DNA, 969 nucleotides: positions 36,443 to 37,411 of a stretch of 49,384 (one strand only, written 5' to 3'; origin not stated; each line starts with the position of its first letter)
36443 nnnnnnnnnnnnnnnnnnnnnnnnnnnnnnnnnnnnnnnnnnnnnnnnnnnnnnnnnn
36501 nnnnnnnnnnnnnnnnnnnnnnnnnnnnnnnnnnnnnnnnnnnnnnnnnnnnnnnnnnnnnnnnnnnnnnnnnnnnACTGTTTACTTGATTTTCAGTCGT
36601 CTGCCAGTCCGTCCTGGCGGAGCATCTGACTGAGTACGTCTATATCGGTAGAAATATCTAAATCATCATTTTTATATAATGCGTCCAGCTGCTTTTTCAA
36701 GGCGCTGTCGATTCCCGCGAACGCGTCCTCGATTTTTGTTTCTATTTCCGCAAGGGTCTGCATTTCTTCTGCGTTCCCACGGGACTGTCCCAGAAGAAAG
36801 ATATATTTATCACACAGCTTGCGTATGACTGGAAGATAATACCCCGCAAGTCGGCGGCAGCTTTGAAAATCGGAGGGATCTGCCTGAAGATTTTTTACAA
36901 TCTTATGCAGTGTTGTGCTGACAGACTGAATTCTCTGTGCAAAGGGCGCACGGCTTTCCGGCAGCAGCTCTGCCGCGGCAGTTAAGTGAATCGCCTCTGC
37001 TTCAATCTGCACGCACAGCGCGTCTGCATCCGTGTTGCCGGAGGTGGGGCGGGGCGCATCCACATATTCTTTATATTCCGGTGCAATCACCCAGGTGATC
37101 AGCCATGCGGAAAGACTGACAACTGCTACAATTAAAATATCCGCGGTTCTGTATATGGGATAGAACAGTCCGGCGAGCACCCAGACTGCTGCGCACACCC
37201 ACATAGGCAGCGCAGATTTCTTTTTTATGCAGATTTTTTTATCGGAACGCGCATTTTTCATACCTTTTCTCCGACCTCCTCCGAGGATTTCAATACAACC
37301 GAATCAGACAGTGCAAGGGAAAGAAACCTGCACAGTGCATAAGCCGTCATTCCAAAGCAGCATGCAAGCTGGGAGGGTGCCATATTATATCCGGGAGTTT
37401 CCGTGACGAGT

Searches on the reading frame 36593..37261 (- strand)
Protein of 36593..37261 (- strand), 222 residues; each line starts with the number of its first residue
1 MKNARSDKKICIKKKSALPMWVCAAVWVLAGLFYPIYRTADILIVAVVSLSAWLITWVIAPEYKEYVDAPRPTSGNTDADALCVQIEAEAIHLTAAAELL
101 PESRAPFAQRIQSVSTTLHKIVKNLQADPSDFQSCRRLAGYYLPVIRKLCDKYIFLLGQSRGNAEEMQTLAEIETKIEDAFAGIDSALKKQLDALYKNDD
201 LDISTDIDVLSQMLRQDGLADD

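Call 41: search_protein_families(library=pfam, proteins=[window:36593-37261:-], max_evalue=0.00001)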
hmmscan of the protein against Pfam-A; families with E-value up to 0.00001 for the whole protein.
window:36593-37261:- (222 aa): 1 family
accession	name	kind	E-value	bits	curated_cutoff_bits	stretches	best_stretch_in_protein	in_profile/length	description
PF10112.14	Halogen_Hydrol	-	2.2e-12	47.8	29.8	1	28-210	12-191/191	5-bromo-4-chloroindolyl phosphate hydrolysis protein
